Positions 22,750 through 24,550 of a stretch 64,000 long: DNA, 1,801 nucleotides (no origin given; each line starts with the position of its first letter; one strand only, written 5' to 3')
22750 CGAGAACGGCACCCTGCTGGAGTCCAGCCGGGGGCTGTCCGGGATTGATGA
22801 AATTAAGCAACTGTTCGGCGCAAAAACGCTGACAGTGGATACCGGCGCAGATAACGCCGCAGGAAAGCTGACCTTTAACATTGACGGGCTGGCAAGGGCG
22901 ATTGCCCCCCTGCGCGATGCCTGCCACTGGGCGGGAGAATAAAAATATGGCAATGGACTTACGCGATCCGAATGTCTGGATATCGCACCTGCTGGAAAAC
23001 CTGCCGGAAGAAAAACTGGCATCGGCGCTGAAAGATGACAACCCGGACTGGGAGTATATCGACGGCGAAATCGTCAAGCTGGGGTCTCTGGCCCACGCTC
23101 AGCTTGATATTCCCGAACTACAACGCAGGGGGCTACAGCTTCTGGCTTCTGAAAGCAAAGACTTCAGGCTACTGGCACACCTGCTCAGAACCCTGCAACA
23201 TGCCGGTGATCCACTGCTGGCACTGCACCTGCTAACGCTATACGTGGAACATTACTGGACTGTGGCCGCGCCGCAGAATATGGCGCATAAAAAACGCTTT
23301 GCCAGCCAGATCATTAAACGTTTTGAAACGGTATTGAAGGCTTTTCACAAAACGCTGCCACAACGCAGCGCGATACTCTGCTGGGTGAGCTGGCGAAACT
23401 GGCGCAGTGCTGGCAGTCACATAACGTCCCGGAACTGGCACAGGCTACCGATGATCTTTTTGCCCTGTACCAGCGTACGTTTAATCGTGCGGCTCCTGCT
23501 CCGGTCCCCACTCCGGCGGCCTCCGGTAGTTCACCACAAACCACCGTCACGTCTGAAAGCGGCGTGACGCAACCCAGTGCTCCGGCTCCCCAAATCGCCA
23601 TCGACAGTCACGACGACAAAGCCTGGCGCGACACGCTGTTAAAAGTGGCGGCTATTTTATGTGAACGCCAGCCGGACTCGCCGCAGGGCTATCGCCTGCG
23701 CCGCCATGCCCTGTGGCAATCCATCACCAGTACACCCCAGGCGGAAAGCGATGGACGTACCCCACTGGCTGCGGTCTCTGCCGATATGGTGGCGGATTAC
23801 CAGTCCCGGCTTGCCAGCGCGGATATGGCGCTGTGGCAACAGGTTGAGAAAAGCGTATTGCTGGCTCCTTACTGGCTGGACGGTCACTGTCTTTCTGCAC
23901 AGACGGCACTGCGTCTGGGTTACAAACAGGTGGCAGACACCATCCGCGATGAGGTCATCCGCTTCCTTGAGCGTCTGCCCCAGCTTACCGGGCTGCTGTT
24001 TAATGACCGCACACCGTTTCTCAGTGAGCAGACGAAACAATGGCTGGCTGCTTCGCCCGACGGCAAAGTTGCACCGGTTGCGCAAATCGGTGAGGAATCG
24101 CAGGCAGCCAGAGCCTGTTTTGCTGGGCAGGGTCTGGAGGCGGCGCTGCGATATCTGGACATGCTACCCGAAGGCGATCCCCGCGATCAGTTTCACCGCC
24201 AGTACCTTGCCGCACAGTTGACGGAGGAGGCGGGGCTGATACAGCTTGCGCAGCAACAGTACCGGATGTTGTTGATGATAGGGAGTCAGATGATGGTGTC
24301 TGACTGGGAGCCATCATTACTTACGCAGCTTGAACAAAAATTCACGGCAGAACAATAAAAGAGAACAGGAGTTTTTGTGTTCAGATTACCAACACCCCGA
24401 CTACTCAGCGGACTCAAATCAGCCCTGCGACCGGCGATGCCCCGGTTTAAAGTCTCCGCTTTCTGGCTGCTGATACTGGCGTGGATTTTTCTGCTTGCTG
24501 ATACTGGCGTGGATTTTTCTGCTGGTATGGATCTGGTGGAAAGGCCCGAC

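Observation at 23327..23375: Frameshift splits tssA into two ORFs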

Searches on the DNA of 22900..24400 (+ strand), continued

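Call 14: search_dna_similar(query=window:23291-23370:+, collection=ecoli_genomes, mode=near, max_rows=60, rows=spread)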
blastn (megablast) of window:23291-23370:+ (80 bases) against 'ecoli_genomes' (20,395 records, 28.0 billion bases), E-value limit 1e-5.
Records with a match: 313; places in all: 313; records where one place covers at least 80% of the query: 313.
Genomes with a match: 313 of 5426; with a place that covers at least 80% of the query: 313. Places per genome that has any: lowest 1, median 1, highest 1. On chromosomes: 313 places; on plasmids: 0.
Best place of each record, by identity: >=99% 138; 95-99% 171; 90-95% 4.
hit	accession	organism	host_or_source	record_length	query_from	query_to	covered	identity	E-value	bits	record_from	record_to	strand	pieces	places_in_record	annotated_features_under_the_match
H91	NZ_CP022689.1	Escherichia coli strain CDC#03-98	missing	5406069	1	80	100%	100.0%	2e-33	148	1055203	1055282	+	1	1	tssA: type VI secretion system protein TssA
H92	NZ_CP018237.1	Escherichia coli strain 155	missing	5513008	1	80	100%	100.0%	2e-33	148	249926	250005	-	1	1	tssA: type VI secretion system protein TssA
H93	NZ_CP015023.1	Escherichia coli strain SRCC 1675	Apple cider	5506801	1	80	100%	100.0%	2e-33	148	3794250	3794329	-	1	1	tssA: type VI secretion system protein TssA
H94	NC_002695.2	Escherichia coli O157:H7 str. Sakai strain Sakai substr. ...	Homo sapiens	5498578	1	80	100%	100.0%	2e-33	148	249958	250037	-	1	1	hypothetical protein | pseudogene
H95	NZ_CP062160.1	Escherichia coli strain 20R2R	culture mutant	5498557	1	80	100%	100.0%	2e-33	148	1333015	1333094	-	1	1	tssA: type VI secretion system protein TssA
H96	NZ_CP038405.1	Escherichia coli O157:H7 strain ATCC 35150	Homo sapiens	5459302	1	80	100%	100.0%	2e-33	148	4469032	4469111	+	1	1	tssA: type VI secretion system protein TssA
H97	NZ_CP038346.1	Escherichia coli O157:H7 strain G5295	missing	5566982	1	80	100%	100.0%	2e-33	148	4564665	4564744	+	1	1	tssA: type VI secretion system protein TssA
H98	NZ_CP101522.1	Escherichia coli O157:H7 strain MD2019EC2705C4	lettuce from ready salad pack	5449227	1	80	100%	100.0%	2e-33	148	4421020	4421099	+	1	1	tssA: type VI secretion system protein TssA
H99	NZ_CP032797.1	Escherichia coli strain ERL06-2497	bovine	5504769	1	80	100%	100.0%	2e-33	148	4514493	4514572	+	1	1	tssA: type VI secretion system protein TssA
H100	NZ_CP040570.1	Escherichia coli O157:H7 strain ECP17-1298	Homo sapiens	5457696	1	80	100%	100.0%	2e-33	148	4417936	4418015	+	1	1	tssA: type VI secretion system protein TssA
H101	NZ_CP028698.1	Escherichia coli strain 106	cattle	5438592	1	80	100%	100.0%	2e-33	148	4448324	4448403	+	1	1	tssA: type VI secretion system protein TssA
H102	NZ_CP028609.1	Escherichia coli strain 142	cattle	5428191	1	80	100%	100.0%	2e-33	148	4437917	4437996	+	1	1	tssA: type VI secretion system protein TssA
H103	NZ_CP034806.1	Escherichia coli strain 2010C-3347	missing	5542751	1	80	100%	100.0%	2e-33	148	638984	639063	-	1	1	tssA: type VI secretion system protein TssA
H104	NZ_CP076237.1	Escherichia coli O157:H7 strain 146N4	Rectal swab of cattle in slaughterhouse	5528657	1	80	100%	100.0%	2e-33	148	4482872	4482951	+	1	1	tssA: type VI secretion system protein TssA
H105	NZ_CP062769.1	Escherichia coli O157:H7 strain Z852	Bovine Faeces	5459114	1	80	100%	100.0%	2e-33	148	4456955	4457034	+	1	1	tssA: type VI secretion system protein TssA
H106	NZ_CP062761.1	Escherichia coli O157:H7 strain Z887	Bovine Faeces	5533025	1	80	100%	100.0%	2e-33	148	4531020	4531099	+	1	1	tssA: type VI secretion system protein TssA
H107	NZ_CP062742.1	Escherichia coli O157:H7 strain Z1626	Homo sapiens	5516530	1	80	100%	100.0%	2e-33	148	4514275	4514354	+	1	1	tssA: type VI secretion system protein TssA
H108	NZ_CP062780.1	Escherichia coli O157:H7 strain Z1769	Bovine Faeces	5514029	1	80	100%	100.0%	2e-33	148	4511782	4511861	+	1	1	tssA: type VI secretion system protein TssA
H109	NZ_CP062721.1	Escherichia coli O157:H7 strain Z1815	Bovine Faeces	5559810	1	80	100%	100.0%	2e-33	148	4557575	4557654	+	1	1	tssA: type VI secretion system protein TssA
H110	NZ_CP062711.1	Escherichia coli O157:H7 strain Z1831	Bovine Faeces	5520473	1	80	100%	100.0%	2e-33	148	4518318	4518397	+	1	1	tssA: type VI secretion system protein TssA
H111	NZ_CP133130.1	Escherichia coli O157:H7 strain PNUSAE146744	missing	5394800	1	80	100%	100.0%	2e-33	148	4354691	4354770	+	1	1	tssA: type VI secretion system protein TssA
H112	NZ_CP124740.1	Escherichia coli O157:H7 str. EDL933 strain EDL933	Homo sapiens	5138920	1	80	100%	100.0%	2e-33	148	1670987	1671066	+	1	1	tssA: type VI secretion system protein TssA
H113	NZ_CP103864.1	Escherichia coli O157:H7 strain RV06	culture mutant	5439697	1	80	100%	100.0%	2e-33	148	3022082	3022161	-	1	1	tssA: type VI secretion system protein TssA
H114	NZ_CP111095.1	Escherichia coli strain TW14588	Lactuca sativa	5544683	1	80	100%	100.0%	2e-33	148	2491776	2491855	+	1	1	tssA: type VI secretion system protein TssA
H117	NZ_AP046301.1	Escherichia coli O157:H7 strain RIMD 0509939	Homo sapiens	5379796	1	80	100%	100.0%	2e-33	148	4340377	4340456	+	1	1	tssA: type VI secretion system protein TssA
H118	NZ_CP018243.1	Escherichia coli strain 350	missing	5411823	1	80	100%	98.8%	1e-31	143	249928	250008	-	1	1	tssA: type VI secretion system protein TssA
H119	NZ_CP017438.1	Escherichia coli O157:H7 strain 2159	Cattle Hide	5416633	1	80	100%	98.8%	1e-31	143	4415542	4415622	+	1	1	tssA: type VI secretion system protein TssA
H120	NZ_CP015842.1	Escherichia coli O157:H7 strain FRIK2533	water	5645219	1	80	100%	98.8%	1e-31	143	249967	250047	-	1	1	tssA: type VI secretion system protein TssA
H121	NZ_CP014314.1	Escherichia coli O157:H7 strain JEONG-1266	Bos taurus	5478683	1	80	100%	98.8%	1e-31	143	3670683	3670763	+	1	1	tssA: type VI secretion system protein TssA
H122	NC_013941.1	Escherichia coli O55:H7 str. CB9615 strain CB9615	Homo sapiens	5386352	1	80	100%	98.8%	1e-31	143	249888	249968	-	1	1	tssA: type VI secretion system protein TssA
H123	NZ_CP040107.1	Escherichia coli O157:H7 strain MB9-1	cattle feces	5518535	1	80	100%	98.8%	1e-31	143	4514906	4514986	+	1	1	tssA: type VI secretion system protein TssA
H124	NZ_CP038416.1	Escherichia coli O157:H7 strain 3-5-1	cattle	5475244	1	80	100%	98.8%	1e-31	143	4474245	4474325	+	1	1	tssA: type VI secretion system protein TssA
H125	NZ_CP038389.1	Escherichia coli O55:H7 strain DEC5B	Homo sapiens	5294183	1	80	100%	98.8%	1e-31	143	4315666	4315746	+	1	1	tssA: type VI secretion system protein TssA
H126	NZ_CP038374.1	Escherichia coli O157:H7 strain F3113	beef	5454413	1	80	100%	98.8%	1e-31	143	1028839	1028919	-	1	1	tssA: type VI secretion system protein TssA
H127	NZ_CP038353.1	Escherichia coli O157:H7 strain F8797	missing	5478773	1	80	100%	98.8%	1e-31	143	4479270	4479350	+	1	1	tssA: type VI secretion system protein TssA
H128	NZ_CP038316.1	Escherichia coli O157:H7 strain NE92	bovine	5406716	1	80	100%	98.8%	1e-31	143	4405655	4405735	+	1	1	tssA: type VI secretion system protein TssA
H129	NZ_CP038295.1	Escherichia coli O55:H7 strain TB182A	Homo sapiens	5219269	1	80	100%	98.8%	1e-31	143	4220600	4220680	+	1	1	tssA: type VI secretion system protein TssA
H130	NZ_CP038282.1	Escherichia coli O157:H7 strain F8492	beef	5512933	1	80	100%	98.8%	1e-31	143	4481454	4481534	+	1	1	tssA: type VI secretion system protein TssA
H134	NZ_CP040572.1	Escherichia coli O157:H7 strain ECP17-46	Homo sapiens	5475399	1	80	100%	98.8%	1e-31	143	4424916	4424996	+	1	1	tssA: type VI secretion system protein TssA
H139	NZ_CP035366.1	Escherichia coli O157:H7 strain C1-057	Rectal fecal grab samples from a ...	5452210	1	80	100%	98.8%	1e-31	143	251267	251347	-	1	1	tssA: type VI secretion system protein TssA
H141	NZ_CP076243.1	Escherichia coli O157:H7 strain Balcarce_14.2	Rectal swab of live bovine cattle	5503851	1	80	100%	98.8%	1e-31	143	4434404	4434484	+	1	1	tssA: type VI secretion system protein TssA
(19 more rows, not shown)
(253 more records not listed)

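Call 19: get_annotated_region(hit=H122, flank=2500)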
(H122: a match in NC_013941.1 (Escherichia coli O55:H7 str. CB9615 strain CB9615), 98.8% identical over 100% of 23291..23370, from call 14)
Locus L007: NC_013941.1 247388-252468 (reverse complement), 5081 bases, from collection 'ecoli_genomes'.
description: Escherichia coli O55:H7 str. CB9615, complete sequence
organism: Escherichia coli O55:H7 str. CB9615 strain CB9615 (NCBI taxid 701177)
replicon: chromosome; assembly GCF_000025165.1
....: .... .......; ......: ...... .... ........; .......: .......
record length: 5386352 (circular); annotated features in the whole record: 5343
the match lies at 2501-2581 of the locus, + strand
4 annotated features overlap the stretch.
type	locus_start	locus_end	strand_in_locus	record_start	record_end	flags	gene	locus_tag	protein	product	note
CDS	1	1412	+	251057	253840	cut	tssH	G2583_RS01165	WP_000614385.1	type VI secretion system ATPase TssH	-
CDS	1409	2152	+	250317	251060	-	vasI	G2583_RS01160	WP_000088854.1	type VI secretion system-associated protein VasI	-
CDS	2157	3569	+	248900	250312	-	tssA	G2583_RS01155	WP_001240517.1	type VI secretion system protein TssA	-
CDS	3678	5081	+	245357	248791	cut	tssM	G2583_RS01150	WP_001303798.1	type VI secretion system membrane subunit TssM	-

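Call 31: get_annotated_region(hit=H94, flank=20000)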
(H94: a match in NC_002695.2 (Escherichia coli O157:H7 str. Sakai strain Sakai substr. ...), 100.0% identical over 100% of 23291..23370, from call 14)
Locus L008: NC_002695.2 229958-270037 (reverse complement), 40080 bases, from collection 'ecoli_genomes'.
description: Escherichia coli O157:H7 str. Sakai DNA, complete genome
organism: Escherichia coli O157:H7 str. Sakai strain Sakai substr. RIMD 0509952 (NCBI taxid 386585)
replicon: genomic; assembly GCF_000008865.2
host: Homo sapiens; source: Human intestinal microflora; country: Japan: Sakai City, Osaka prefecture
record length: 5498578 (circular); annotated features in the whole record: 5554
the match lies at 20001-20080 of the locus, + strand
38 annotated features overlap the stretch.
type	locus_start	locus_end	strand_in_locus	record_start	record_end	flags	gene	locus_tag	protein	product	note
CDS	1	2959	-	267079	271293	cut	rhsC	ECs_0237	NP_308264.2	type IV secretion protein Rhs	-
CDS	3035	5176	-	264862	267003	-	vgrE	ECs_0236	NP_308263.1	type VI secretion system Vgr family protein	-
CDS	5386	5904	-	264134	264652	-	-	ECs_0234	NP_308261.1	Hcp-like protein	-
CDS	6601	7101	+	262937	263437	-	impB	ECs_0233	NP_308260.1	type VI secretion system protein ImpB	-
CDS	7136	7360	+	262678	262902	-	-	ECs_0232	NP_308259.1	hypothetical protein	-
CDS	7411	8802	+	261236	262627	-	impC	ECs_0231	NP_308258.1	type VI secretion system protein ImpC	-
CDS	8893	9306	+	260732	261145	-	-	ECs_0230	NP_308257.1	type VI secretion protein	-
CDS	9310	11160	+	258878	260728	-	-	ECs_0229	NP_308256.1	type VI secretion protein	-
CDS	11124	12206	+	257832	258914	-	impH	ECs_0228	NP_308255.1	type VI secretion system protein ImpH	-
CDS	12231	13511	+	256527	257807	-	imp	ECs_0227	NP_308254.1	type VI secretion system protein ImpI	-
CDS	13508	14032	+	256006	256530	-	-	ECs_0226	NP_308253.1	lipoprotein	-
CDS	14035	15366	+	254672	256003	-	impJ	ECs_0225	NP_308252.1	type VI secretion system protein ImpJ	-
CDS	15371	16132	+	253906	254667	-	impK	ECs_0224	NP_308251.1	type VI secretion system protein ImpK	-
CDS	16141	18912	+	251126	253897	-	-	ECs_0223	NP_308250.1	ATP-dependent Clp proteinase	-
CDS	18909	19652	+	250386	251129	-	-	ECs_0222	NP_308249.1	type VI secretion protein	-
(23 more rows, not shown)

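Call 32: get_annotated_region(hit=H114, flank=20000)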
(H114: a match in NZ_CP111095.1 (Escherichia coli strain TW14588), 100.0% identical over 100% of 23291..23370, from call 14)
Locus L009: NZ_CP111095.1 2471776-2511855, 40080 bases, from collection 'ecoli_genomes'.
description: Escherichia coli strain TW14588 chromosome, complete genome
organism: Escherichia coli strain TW14588 (NCBI taxid 562)
replicon: chromosome; assembly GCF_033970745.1
host: Lactuca sativa; source: -; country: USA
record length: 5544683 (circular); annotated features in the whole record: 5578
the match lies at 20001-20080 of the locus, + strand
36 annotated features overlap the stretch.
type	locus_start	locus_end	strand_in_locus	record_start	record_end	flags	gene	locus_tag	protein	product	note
CDS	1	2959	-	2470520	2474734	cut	-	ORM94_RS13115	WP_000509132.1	RHS element core protein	-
CDS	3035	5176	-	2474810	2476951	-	-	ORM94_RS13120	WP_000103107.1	type VI secretion system tip protein VgrG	-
CDS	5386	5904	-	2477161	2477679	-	-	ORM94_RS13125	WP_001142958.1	Hcp family type VI secretion system effector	-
CDS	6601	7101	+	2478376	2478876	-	tssB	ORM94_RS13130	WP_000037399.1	type VI secretion system contractile sheath small subunit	-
CDS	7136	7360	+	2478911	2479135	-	-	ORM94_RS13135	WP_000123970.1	hypothetical protein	-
CDS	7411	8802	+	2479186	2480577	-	tssC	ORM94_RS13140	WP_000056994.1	type VI secretion system contractile sheath large subunit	-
CDS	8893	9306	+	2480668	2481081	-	tssE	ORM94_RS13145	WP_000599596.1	type VI secretion system baseplate subunit TssE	-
CDS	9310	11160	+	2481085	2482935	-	tssF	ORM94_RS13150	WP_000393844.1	type VI secretion system baseplate subunit TssF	-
CDS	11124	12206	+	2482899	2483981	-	tssG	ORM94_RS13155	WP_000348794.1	type VI secretion system baseplate subunit TssG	-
CDS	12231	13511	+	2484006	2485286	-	tagH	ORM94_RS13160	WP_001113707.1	type VI secretion system-associated FHA domain protein TagH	-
CDS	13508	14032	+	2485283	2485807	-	tssJ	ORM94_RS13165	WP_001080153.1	type VI secretion system lipoprotein TssJ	-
CDS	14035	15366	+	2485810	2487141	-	tssK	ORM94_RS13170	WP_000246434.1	type VI secretion system baseplate subunit TssK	-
CDS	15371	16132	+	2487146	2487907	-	icmH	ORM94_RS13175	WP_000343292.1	type IVB secretion system protein IcmH/DotU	-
CDS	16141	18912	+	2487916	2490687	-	tssH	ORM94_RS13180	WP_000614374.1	type VI secretion system ATPase TssH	-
CDS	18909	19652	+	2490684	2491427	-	vasI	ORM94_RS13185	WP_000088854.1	type VI secretion system-associated protein VasI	-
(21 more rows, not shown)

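Call 33: get_annotated_region(hit=H96, flank=20000)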
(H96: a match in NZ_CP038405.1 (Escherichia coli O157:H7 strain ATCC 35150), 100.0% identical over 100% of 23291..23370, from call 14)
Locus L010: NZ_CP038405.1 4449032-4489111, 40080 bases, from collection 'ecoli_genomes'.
description: Escherichia coli O157:H7 strain ATCC 35150 chromosome, complete genome
organism: Escherichia coli O157:H7 strain ATCC 35150 (NCBI taxid 83334)
replicon: chromosome; assembly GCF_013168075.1
host: Homo sapiens; source: missing; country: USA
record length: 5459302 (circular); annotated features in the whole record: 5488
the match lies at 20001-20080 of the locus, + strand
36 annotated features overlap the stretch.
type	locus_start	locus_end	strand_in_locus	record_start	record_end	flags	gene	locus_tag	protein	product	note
CDS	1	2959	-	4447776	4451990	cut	-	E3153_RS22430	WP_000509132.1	RHS element core protein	-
CDS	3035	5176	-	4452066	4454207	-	-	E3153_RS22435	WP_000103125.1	type VI secretion system tip protein VgrG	-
CDS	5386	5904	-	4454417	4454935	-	-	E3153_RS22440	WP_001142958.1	Hcp family type VI secretion system effector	-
CDS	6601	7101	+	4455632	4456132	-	tssB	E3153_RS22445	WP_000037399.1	type VI secretion system contractile sheath small subunit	-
CDS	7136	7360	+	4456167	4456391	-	-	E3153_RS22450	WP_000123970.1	hypothetical protein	-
CDS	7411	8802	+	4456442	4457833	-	tssC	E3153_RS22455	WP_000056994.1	type VI secretion system contractile sheath large subunit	-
CDS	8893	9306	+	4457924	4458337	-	tssE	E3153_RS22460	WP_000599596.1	type VI secretion system baseplate subunit TssE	-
CDS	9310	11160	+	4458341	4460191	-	tssF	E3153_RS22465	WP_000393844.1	type VI secretion system baseplate subunit TssF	-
CDS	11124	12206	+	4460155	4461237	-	tssG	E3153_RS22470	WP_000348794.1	type VI secretion system baseplate subunit TssG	-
CDS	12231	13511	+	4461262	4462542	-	tagH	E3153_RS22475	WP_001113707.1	type VI secretion system-associated FHA domain protein TagH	-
CDS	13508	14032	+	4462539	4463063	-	tssJ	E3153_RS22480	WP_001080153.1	type VI secretion system lipoprotein TssJ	-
CDS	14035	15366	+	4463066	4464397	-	tssK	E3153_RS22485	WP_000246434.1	type VI secretion system baseplate subunit TssK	-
CDS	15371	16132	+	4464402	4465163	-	icmH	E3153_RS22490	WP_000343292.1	type IVB secretion system protein IcmH/DotU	-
CDS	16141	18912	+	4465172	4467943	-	tssH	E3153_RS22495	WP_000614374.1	type VI secretion system ATPase TssH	-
CDS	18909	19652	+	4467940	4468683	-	vasI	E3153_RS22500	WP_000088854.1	type VI secretion system-associated protein VasI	-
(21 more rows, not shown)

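Call 35: get_annotated_region(hit=H122, flank=20000)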
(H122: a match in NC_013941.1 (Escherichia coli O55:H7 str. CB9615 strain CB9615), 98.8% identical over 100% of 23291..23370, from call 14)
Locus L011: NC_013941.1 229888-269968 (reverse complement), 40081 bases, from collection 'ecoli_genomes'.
description: Escherichia coli O55:H7 str. CB9615, complete sequence
organism: Escherichia coli O55:H7 str. CB9615 strain CB9615 (NCBI taxid 701177)
replicon: chromosome; assembly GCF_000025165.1
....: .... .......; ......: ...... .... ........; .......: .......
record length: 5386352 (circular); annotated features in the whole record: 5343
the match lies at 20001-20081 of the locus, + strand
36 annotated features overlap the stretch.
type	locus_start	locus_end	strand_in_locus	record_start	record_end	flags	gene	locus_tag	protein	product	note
CDS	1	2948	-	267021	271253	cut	-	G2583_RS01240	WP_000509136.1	RHS element core protein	-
CDS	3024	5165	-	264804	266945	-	-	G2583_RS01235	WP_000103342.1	type VI secretion system tip protein VgrG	-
CDS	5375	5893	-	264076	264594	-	-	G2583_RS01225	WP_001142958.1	Hcp family type VI secretion system effector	-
CDS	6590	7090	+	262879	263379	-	tssB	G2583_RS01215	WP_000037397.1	type VI secretion system contractile sheath small subunit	-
CDS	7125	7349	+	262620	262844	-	-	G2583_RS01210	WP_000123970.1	hypothetical protein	-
CDS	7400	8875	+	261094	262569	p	tssC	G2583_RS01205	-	type VI secretion system contractile sheath large subunit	internal stop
CDS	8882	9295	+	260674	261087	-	tssE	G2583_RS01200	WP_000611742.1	type VI secretion system baseplate subunit TssE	-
CDS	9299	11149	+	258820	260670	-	tssF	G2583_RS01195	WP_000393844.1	type VI secretion system baseplate subunit TssF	-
CDS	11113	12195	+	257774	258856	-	tssG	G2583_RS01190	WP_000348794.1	type VI secretion system baseplate subunit TssG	-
CDS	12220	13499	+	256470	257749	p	tagH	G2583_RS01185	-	type VI secretion system-associated FHA domain protein TagH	frameshifted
CDS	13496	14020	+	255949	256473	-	tssJ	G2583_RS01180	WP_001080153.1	type VI secretion system lipoprotein TssJ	-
CDS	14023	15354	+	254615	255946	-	tssK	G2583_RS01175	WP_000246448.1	type VI secretion system baseplate subunit TssK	-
CDS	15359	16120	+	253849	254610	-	icmH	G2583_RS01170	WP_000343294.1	type IVB secretion system protein IcmH/DotU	-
CDS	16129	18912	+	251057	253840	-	tssH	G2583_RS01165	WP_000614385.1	type VI secretion system ATPase TssH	-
CDS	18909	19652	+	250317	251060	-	vasI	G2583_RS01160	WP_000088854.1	type VI secretion system-associated protein VasI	-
CDS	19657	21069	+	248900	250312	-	tssA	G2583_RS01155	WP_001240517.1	type VI secretion system protein TssA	-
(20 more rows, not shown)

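Call 37: get_annotated_region(hit=H120, flank=20000)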
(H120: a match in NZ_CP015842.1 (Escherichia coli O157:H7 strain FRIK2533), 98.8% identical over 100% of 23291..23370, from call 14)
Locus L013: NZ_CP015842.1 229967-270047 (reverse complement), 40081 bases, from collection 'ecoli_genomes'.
description: Escherichia coli O157:H7 strain FRIK2533 chromosome, complete genome
organism: Escherichia coli O157:H7 strain FRIK2533 (NCBI taxid 83334)
replicon: chromosome; assembly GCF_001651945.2
host: -; source: water; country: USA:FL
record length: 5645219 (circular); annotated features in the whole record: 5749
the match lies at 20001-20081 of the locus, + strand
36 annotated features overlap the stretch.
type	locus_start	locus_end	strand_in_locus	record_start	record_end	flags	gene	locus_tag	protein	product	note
CDS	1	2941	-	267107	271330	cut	-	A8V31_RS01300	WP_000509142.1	RHS element core protein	-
CDS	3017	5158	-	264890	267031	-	-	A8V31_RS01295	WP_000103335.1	type VI secretion system tip protein VgrG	-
CDS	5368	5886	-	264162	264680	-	-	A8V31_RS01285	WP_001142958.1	Hcp family type VI secretion system effector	-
CDS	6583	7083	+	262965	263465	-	tssB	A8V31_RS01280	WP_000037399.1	type VI secretion system contractile sheath small subunit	-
CDS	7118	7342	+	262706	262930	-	-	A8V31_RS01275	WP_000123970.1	hypothetical protein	-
CDS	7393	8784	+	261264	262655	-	tssC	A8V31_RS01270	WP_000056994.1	type VI secretion system contractile sheath large subunit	-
CDS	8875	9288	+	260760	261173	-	tssE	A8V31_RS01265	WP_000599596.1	type VI secretion system baseplate subunit TssE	-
CDS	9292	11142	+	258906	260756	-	tssF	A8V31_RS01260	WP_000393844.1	type VI secretion system baseplate subunit TssF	-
CDS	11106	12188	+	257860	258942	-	tssG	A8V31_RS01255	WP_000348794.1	type VI secretion system baseplate subunit TssG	-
CDS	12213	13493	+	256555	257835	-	tagH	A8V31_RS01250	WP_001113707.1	type VI secretion system-associated FHA domain protein TagH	-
CDS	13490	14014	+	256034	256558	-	tssJ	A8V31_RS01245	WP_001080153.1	type VI secretion system lipoprotein TssJ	-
CDS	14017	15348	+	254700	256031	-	tssK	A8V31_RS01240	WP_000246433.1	type VI secretion system baseplate subunit TssK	-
CDS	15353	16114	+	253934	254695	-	icmH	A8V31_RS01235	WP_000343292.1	type IVB secretion system protein IcmH/DotU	-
CDS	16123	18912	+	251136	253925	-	tssH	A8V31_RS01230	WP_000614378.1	type VI secretion system ATPase TssH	-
CDS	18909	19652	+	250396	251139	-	vasI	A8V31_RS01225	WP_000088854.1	type VI secretion system-associated protein VasI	-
CDS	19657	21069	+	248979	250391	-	tssA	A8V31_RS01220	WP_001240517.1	type VI secretion system protein TssA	-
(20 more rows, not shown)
